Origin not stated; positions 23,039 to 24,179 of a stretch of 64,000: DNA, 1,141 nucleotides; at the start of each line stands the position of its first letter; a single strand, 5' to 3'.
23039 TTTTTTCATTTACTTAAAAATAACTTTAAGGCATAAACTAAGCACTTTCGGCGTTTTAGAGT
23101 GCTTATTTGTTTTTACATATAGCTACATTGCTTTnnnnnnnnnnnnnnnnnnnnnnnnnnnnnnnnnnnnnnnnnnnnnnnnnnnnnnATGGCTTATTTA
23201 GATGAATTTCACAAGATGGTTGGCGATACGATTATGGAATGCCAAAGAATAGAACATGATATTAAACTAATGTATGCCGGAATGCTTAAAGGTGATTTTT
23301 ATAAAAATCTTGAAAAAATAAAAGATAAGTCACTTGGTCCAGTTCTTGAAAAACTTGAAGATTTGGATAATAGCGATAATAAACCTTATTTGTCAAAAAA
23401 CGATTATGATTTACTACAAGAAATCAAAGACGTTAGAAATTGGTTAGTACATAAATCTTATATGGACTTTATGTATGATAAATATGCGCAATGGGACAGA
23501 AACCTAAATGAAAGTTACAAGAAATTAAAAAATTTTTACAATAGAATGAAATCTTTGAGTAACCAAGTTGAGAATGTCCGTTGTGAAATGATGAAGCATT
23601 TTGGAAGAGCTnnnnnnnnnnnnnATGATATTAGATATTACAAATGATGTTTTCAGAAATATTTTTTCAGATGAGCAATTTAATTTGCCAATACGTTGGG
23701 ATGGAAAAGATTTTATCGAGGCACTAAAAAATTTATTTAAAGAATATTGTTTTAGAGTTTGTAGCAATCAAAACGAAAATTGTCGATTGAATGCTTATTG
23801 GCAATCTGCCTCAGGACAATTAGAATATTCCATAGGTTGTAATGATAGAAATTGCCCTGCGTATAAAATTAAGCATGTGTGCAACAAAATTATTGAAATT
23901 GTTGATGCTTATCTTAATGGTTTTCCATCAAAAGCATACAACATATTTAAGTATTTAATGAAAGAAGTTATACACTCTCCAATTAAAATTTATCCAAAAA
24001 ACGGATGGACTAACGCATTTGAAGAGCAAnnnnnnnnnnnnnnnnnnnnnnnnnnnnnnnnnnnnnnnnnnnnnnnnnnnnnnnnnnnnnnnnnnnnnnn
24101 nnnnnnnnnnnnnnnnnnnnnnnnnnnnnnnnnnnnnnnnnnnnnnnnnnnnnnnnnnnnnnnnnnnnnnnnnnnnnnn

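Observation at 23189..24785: HEPN-like + RES-domain gene pair: an unusual two-toxin-domain cassette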

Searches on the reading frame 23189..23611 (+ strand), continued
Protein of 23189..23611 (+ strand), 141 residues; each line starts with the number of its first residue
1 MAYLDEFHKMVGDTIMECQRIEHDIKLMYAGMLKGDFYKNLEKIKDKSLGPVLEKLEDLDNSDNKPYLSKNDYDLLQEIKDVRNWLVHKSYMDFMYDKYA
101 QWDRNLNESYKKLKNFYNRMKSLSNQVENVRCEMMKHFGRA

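Call 76: find_encoding_contigs(protein=P0127, flank=4000, max_places=4)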
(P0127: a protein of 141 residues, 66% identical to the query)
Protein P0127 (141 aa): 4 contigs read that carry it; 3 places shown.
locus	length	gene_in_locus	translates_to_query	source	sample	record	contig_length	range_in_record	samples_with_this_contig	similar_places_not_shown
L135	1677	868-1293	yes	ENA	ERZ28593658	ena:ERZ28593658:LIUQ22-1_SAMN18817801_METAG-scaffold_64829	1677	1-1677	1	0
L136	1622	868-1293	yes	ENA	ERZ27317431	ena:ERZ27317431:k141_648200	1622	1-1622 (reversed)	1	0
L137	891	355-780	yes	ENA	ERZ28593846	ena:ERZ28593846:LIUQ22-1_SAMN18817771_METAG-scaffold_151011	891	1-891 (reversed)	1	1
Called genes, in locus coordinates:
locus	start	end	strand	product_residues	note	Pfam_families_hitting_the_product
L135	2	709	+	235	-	?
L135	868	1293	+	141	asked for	-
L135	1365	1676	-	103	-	?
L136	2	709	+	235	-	?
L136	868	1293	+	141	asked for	-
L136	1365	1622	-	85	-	?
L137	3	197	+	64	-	?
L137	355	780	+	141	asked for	-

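Call 91: search_solved_structures(query=A3, max_evalue=10, show_alignments=4)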
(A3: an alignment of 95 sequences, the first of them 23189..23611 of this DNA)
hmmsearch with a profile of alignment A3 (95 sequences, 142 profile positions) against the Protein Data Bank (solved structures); distinct sequences matched with E-value up to 10: 4.
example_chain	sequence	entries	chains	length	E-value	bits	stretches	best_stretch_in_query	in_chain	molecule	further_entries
4mvd_B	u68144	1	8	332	0.22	14.4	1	72-139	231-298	Choline-phosphate cytidylyltransferase A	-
7q3y_A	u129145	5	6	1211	0.35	13.8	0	76-127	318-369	Angiotensin-converting enzyme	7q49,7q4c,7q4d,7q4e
9clx_A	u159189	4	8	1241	0.39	13.6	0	76-127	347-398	Angiotensin-converting enzyme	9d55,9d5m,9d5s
7zr2_A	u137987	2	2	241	2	11.4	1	66-131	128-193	Spike protein S2',Chimeric protein mimic of SARS-CoV-2 Spike HR1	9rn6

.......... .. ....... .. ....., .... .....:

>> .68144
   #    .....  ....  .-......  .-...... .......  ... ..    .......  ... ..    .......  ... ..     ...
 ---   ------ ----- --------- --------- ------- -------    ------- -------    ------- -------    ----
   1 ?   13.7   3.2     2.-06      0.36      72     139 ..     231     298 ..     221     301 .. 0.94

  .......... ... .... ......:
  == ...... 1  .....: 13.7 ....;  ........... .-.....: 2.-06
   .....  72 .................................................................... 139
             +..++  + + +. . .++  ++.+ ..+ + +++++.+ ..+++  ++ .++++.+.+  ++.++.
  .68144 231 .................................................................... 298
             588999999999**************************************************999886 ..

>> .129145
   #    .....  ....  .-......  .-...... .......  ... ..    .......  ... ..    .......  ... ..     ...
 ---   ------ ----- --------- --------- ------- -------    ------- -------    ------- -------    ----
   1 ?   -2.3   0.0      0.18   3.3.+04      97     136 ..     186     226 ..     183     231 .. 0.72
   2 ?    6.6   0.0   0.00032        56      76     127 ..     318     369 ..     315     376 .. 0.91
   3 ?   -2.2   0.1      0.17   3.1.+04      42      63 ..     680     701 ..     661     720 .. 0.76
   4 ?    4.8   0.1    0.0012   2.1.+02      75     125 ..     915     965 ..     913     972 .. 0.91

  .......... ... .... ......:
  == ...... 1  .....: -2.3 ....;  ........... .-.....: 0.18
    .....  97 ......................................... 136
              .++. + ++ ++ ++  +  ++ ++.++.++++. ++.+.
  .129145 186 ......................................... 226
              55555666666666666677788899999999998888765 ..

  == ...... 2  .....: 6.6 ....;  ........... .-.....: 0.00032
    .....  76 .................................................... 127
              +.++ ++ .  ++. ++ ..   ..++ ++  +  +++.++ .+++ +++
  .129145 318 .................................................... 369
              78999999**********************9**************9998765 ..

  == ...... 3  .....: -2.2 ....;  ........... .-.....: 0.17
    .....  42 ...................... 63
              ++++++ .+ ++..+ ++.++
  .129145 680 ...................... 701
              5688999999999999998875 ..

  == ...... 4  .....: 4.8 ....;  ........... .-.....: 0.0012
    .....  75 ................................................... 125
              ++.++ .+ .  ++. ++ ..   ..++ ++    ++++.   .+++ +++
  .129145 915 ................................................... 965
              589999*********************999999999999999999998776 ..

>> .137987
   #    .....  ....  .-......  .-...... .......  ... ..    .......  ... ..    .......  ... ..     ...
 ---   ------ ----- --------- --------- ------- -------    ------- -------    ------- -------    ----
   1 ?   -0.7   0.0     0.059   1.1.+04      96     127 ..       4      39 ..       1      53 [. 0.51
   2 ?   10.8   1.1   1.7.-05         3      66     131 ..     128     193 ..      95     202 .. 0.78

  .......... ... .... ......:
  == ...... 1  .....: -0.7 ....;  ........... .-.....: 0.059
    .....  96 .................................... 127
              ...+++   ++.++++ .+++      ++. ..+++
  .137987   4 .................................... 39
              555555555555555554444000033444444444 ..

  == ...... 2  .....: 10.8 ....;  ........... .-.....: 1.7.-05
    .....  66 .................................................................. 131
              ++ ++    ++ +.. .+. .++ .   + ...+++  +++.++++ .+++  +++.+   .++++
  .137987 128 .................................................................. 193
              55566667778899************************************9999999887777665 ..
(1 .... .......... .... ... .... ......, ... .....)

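Call 113: search_dna_similar(query=window:23189-23611:+, collection=phages, mode=protein, max_evalue=0.001, max_rows=10)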
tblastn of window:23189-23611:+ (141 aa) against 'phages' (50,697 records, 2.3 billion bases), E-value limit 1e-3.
No match.

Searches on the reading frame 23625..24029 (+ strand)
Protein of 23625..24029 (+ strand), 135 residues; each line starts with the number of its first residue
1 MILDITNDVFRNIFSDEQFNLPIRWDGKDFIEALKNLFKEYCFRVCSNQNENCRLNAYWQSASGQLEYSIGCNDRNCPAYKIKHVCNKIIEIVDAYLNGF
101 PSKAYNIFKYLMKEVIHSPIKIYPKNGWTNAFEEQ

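Call 88: find_homologous_proteins(query=window:23625-24029:+, max_evalue=0.001)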
Query window:23625-24029:+ (135 aa): 17 proteins with E <= 0.001 among 17 candidates.
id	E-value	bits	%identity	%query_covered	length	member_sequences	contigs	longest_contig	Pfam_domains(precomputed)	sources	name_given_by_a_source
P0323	3.6e-50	188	62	99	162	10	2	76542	-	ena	-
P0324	2.0e-18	85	43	94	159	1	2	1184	-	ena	-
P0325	1.0e-16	79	41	93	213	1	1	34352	-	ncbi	-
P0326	1.1e-16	79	38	95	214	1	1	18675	-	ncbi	-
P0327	3.2e-15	74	40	93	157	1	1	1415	-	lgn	-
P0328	9.2e-15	73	37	93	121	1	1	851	-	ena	-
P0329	2.9e-14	71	34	95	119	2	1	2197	-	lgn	-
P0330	4.1e-14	71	36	100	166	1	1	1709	-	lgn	-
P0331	8.0e-14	70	36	93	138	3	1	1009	-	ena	-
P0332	1.7e-13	69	37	94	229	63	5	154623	-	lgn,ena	-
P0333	1.8e-13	69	33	100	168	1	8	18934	-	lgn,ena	-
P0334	1.8e-13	69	33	100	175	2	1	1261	-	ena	-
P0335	4.3e-13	67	37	93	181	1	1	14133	-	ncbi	-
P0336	8.3e-13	66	37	93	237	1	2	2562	-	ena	-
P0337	1.7e-12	66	33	90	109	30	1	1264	-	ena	-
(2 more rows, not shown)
